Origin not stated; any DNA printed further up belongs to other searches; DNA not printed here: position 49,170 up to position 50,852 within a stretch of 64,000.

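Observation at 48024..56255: Amino-acid permease between two ATP-grasp ligases inside a Wzx/Wzy glycan operon: predicted pathway for an amino-acid (or dipeptide) amide-decorated sugar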

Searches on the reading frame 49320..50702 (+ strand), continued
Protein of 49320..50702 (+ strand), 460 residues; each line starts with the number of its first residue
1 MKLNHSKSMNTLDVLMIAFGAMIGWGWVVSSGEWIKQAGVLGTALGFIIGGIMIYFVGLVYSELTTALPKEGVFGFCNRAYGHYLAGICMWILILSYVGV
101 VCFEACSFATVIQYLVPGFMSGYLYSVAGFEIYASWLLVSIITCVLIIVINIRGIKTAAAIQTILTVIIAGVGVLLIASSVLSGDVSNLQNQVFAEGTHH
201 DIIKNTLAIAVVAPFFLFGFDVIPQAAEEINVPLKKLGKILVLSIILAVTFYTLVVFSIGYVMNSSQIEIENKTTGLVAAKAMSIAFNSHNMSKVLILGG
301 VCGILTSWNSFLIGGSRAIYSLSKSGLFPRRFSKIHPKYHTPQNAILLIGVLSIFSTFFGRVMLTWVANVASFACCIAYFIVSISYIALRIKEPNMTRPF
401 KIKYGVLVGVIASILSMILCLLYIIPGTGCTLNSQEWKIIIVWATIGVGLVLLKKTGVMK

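Call 44: search_protein_families(library=pfam, proteins=[L128:6021-7235:+, L128:7281-7877:+, L128:7989-10637:+, L128:5081-5644:+, L100:9578-10762:+, L100:10844-11977:+, L104:4853-7060:+, L143:10798-11367:+, L128:10795-11505:+, L100:12137-13888:+], max_evalue=0.001)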
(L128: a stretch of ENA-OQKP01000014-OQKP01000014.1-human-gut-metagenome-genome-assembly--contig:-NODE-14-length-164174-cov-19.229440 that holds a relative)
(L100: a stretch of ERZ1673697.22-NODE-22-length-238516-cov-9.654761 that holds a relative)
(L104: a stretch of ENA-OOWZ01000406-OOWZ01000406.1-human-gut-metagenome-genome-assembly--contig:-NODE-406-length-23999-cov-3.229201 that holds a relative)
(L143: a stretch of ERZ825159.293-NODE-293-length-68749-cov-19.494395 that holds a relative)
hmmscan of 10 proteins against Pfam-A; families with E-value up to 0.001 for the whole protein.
L128:6021-7235:+ (404 aa): 2 families
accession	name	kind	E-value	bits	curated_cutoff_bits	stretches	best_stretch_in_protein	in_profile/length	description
PF00202.27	Aminotran_3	-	2e-110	369.7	30.5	1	26-400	7-403/403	Aminotransferase class-III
PF01212.27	Beta_elim_lyase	-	2e-06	27.8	27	1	93-333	37-270/288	Beta-eliminating lyase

L128:7281-7877:+ (198 aa): 1 family
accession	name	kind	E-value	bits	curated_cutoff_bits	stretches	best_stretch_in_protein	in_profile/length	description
PF13189.12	Cytidylate_kin2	-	6.9e-47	160.3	28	1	5-177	1-175/176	Cytidylate kinase-like family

L128:7989-10637:+ (882 aa): 5 families
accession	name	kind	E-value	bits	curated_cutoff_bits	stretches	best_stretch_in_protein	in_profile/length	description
PF00465.25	Fe-ADH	-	1.1e-53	181.7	31.3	1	514-682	1-168/168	Iron-containing alcohol dehydrogenase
PF25137.1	ADH_Fe_C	-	4.5e-44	150.9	27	1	694-882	2-194/194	Fe-containing alcohol dehydrogenase family, C-terminal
PF13520.12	AA_permease_2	-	4.6e-38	131.7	27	1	12-449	1-421/427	Amino acid permease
PF00324.27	AA_permease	-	4.4e-34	118.4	24.6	1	16-465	1-464/470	Amino acid permease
PF13685.12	Fe-ADH_2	-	1.7e-11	44.8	28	1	531-615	15-96/149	Iron-containing alcohol dehydrogenase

L128:5081-5644:+ (187 aa): 6 families
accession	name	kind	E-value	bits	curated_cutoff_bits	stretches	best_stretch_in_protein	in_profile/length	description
PF01381.28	HTH_3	-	3.5e-12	46.6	23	1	15-69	1-55/55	Helix-turn-helix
PF07883.17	Cupin_2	-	9.5e-10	38.5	27.2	1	114-183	3-70/70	Cupin domain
PF13560.12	HTH_31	-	7.2e-07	29.9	27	1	14-63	5-55/64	Helix-turn-helix domain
PF13443.12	HTH_26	-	7.3e-07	29.8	22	1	14-74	1-62/63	Cro/C1-type HTH DNA-binding domain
PF12844.13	HTH_19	-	5.9e-06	26.5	30.2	1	14-55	3-44/64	Helix-turn-helix domain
PF13413.12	HTH_25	-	9.3e-05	22.6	24.6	1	15-46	2-33/62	Helix-turn-helix domain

L100:9578-10762:+ (394 aa): 3 families
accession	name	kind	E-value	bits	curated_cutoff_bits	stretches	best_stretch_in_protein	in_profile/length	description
PF00465.25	Fe-ADH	-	2.3e-54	183.9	31.3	1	9-177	1-168/168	Iron-containing alcohol dehydrogenase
PF25137.1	ADH_Fe_C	-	3.7e-48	164.2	27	1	189-393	2-193/194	Fe-containing alcohol dehydrogenase family, C-terminal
PF13685.12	Fe-ADH_2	-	2.9e-15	57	28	1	14-110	2-96/149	Iron-containing alcohol dehydrogenase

L100:10844-11977:+ (377 aa): 2 families
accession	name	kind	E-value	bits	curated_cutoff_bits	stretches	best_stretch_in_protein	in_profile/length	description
PF13478.12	XdhC_C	-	4.9e-38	130.9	29.7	1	118-260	1-125/125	XdhC Rossmann domain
PF02625.21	XdhC_CoxI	-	1.3e-21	76.7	24.3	1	289-346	6-63/68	XdhC and CoxI family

L104:4853-7060:+ (735 aa): 2 families
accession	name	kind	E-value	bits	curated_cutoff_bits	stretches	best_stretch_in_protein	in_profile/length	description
PF00916.26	Sulfate_transp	-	1.2e-72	245.3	23.2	1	18-385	2-380/380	Sulfate permease family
PF01740.26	STAS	-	8.3e-15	54.9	22.6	1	442-539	7-102/106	STAS domain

L143:10798-11367:+ (189 aa): 6 families
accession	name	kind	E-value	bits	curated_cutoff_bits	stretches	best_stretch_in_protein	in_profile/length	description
PF01381.28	HTH_3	-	8.5e-14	51.8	23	1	14-67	1-54/55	Helix-turn-helix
PF07883.17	Cupin_2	-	1.1e-09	38.3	27.2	1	113-181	3-69/70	Cupin domain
PF13560.12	HTH_31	-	8.3e-09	36.1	27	1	14-61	6-54/64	Helix-turn-helix domain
PF12844.13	HTH_19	-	5.7e-08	33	30.2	1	12-53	2-43/64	Helix-turn-helix domain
PF13413.12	HTH_25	-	1e-06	28.9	24.6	1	14-45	2-33/62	Helix-turn-helix domain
PF13443.12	HTH_26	-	2.6e-06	28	22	1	13-68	1-57/63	Cro/C1-type HTH DNA-binding domain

L128:10795-11505:+ (236 aa): 7 families
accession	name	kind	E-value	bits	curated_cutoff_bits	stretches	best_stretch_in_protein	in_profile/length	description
PF13304.12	AAA_21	-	2.2e-18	67.8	27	2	135-190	248-303/304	AAA domain, putative AbiEii toxin, Type IV TA system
PF13175.12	AAA_15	-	3.6e-16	60.2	32.1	2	140-189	323-373/374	AAA ATPase domain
PF02463.25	SMC_N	-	1.6e-13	51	40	2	26-59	8-45/220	RecF/RecN/SMC N terminal domain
PF13476.12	AAA_23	-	9.9e-10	39.8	27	1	24-81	6-64/201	AAA domain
PF00005.33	ABC_tran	-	1.8e-05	25.8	25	1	38-70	11-41/137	ABC transporter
PF13555.12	AAA_29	-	5e-05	23.4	27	1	33-59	16-43/61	P-loop containing region of AAA domain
PF11398.14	DUF2813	-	0.0006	19.7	21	0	24-83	5-63/372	Protein of unknown function (DUF2813)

L100:12137-13888:+ (583 aa): 1 family
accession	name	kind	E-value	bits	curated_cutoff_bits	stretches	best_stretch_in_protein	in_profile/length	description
PF06207.16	DUF1002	-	7e-71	238.8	26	1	39-256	1-219/220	Protein of unknown function (DUF1002)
